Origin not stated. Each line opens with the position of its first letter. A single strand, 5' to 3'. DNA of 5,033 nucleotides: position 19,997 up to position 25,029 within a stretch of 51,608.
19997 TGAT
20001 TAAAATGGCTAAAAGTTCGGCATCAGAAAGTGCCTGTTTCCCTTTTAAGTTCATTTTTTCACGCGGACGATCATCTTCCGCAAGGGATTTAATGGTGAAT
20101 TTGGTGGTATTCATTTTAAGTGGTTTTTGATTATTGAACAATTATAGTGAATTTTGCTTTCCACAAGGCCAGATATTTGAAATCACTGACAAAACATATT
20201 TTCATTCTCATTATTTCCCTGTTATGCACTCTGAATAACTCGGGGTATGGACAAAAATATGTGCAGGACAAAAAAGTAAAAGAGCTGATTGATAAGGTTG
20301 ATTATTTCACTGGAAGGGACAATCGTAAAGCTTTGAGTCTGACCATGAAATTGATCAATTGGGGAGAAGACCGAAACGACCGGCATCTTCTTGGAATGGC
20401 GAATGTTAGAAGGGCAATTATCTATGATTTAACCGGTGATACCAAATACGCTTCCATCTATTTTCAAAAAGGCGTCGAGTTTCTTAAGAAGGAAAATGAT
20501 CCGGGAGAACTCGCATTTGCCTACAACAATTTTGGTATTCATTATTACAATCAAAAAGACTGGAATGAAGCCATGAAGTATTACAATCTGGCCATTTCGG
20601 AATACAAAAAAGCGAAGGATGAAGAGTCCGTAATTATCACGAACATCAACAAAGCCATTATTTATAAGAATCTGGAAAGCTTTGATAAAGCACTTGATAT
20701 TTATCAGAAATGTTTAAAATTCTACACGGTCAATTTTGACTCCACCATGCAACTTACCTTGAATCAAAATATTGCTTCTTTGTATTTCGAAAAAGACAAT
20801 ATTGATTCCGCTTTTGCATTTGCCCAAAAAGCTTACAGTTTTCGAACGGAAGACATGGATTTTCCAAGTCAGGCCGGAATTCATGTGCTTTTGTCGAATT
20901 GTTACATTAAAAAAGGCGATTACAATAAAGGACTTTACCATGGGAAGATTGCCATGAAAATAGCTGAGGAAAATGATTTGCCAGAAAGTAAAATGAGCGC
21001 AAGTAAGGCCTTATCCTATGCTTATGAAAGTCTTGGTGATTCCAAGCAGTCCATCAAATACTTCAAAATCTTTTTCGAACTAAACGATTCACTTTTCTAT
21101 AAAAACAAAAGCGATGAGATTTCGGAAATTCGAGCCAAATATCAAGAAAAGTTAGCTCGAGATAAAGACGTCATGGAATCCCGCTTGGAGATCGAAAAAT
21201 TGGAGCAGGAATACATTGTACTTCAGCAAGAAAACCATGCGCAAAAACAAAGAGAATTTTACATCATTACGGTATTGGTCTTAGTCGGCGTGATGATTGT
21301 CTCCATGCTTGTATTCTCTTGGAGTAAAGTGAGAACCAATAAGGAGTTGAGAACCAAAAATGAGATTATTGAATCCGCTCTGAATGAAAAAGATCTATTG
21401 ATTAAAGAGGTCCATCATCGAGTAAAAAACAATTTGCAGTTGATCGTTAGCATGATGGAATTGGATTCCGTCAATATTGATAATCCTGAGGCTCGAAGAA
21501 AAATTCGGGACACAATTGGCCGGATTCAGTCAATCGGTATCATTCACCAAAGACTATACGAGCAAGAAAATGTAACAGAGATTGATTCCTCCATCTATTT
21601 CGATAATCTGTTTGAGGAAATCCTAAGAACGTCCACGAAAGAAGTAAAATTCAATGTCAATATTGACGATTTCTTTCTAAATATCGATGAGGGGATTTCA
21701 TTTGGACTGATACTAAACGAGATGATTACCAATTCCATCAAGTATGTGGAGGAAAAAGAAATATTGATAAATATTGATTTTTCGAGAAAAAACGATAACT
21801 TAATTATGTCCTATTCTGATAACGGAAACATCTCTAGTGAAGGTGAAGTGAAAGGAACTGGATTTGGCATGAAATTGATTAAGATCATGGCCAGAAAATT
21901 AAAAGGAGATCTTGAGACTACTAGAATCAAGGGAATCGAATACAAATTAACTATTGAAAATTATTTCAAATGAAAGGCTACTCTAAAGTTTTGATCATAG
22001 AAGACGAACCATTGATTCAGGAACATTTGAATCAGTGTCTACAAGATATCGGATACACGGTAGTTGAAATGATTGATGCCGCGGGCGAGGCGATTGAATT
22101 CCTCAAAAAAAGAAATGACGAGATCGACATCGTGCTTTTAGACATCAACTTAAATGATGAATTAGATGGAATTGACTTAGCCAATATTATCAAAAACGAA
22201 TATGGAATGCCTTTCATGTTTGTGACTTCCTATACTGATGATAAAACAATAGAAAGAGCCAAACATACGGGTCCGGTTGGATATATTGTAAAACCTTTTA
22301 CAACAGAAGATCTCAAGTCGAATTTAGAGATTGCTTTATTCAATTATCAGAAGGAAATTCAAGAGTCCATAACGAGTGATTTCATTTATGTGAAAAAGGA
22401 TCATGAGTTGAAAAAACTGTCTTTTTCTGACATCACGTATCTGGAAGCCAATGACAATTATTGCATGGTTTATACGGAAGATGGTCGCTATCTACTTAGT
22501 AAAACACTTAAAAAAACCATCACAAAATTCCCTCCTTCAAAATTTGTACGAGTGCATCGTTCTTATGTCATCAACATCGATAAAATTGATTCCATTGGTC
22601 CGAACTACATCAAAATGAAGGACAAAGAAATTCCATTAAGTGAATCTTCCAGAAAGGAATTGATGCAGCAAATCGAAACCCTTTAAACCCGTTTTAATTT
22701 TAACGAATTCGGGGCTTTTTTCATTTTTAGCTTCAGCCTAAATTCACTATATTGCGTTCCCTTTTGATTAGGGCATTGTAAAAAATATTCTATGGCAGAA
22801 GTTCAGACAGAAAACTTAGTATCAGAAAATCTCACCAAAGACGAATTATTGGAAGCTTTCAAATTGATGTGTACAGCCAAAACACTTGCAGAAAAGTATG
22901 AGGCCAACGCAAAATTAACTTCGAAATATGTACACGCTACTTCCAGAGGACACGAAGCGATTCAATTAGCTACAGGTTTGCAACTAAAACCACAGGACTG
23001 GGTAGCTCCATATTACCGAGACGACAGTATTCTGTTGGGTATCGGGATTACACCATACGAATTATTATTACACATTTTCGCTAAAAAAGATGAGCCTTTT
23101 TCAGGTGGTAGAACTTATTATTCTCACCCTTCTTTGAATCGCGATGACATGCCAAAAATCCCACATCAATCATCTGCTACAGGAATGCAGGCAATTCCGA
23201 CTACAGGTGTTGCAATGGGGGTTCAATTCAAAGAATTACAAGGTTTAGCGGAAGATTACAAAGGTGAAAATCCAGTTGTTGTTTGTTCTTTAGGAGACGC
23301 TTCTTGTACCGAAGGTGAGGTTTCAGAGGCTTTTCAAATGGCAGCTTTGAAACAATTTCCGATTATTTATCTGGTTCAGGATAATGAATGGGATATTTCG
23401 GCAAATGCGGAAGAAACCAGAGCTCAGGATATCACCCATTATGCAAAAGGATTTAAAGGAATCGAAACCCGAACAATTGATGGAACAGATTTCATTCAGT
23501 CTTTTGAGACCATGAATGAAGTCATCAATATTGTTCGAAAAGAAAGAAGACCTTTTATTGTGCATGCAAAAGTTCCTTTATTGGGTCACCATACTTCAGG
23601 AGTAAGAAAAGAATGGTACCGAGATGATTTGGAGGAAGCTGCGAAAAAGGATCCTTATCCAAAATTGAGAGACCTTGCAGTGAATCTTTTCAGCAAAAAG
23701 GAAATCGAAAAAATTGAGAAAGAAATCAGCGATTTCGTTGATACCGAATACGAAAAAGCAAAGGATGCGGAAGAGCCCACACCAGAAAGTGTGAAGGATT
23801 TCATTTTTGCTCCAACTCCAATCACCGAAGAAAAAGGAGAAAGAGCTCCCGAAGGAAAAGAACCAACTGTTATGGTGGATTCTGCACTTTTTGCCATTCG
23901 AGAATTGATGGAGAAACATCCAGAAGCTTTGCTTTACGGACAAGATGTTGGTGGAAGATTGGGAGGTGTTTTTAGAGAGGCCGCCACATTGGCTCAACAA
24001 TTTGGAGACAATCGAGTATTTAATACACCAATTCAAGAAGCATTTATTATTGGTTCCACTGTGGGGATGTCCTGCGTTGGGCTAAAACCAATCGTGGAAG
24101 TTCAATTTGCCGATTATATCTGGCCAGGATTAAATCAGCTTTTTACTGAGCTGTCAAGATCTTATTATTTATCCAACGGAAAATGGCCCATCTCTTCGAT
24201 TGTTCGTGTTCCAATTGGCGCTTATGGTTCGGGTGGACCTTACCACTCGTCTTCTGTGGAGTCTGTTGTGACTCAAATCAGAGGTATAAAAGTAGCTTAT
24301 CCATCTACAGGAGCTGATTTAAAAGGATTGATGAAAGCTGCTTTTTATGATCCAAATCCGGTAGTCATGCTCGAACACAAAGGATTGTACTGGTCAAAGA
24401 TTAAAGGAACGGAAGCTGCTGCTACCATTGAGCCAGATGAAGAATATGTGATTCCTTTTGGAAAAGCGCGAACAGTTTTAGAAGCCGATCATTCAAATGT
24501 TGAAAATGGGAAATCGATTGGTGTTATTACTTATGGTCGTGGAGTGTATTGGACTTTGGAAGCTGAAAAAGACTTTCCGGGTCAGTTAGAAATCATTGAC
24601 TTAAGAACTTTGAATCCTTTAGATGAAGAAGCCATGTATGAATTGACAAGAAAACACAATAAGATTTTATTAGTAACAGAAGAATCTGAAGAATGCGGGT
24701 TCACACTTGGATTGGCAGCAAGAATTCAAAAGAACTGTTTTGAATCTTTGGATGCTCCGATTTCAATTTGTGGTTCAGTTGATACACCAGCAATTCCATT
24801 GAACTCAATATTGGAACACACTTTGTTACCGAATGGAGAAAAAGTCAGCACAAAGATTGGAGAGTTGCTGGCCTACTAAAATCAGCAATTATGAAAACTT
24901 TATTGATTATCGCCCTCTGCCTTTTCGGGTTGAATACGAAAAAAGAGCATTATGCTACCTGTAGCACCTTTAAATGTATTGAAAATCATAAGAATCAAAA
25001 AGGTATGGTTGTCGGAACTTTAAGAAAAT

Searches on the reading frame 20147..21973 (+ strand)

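Call 52: search_protein_families(library=pfam, proteins=[window:20147-21973:+], max_evalue=0.00001)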
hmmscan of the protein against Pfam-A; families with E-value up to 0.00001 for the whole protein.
window:20147-21973:+ (608 aa): 7 families
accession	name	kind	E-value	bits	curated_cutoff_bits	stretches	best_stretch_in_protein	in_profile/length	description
PF07568.18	HisKA_2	-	9.7e-23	80.5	22.3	1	421-494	1-74/76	Histidine kinase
PF13424.12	TPR_12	-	4.4e-18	65.7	30.1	2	122-193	2-75/77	Tetratricopeptide repeat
PF07719.23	TPR_2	-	1.6e-12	47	27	0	123-154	1-32/34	Tetratricopeptide repeat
PF13181.12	TPR_8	-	3.8e-11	42.7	25.7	0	167-191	5-29/34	Tetratricopeptide repeat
PF00515.34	TPR_1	-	5.3e-07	29.6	27.8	0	168-191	6-29/34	Tetratricopeptide repeat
PF13374.12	TPR_10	-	1.1e-06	28.9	27.5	0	125-154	4-33/42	Tetratricopeptide repeat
PF17874.7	TPR_MalT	-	7.2e-06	25.9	45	0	86-230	4-149/336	MalT-like TPR region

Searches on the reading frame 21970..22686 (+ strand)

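Call 53: search_protein_families(library=pfam, proteins=[window:21970-22686:+], max_evalue=0.00001)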
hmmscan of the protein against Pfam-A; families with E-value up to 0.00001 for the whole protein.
window:21970-22686:+ (238 aa): 2 families
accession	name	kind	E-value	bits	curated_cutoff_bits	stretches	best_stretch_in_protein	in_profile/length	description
PF00072.30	Response_reg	-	8.5e-23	81.1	30.2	1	7-119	1-110/111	Response regulator receiver domain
PF04397.21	LytTR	-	7.7e-22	77.8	22.6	1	147-235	3-97/98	LytTr DNA-binding domain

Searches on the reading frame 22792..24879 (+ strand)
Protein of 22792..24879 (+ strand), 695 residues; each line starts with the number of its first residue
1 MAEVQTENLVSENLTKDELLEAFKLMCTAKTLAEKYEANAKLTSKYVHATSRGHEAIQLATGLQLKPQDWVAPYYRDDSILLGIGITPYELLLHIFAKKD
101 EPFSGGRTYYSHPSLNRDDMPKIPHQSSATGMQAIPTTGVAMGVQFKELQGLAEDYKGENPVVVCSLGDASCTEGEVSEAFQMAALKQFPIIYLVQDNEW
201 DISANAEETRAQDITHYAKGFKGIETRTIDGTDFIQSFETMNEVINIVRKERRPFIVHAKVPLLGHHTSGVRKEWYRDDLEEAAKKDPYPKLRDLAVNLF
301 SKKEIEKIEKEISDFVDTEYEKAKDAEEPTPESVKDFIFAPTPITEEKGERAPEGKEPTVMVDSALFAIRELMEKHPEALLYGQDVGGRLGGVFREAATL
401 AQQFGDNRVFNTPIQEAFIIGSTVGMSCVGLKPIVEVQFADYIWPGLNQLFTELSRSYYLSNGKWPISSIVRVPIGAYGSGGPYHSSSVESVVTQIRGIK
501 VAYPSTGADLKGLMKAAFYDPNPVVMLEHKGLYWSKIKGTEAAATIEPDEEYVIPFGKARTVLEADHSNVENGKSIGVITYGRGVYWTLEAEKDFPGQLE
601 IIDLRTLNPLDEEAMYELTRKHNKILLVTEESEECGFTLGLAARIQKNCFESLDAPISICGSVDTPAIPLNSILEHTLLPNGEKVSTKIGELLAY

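Call 50: find_encoding_contigs(protein=window:22792-24879:+, flank=10000, max_places=1)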
Protein window:22792-24879:+ (695 aa): no gene with exactly this product is on record in the collection.

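Call 52: search_protein_families(library=pfam, proteins=[window:22792-24879:+], max_evalue=0.00001)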
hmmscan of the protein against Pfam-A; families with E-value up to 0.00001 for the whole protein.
window:22792-24879:+ (695 aa): 3 families
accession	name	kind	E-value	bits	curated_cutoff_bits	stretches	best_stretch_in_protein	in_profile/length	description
PF00676.26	E1_dh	-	2.3e-34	119.2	22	1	47-332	25-300/300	Dehydrogenase E1 component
PF02779.29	Transket_pyr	-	6.9e-30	104.4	27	1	368-533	12-172/174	Transketolase, pyrimidine binding domain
PF02780.25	Transketolase_C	-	3.6e-19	69.3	25.9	1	571-685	7-124/124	Transketolase, C-terminal domain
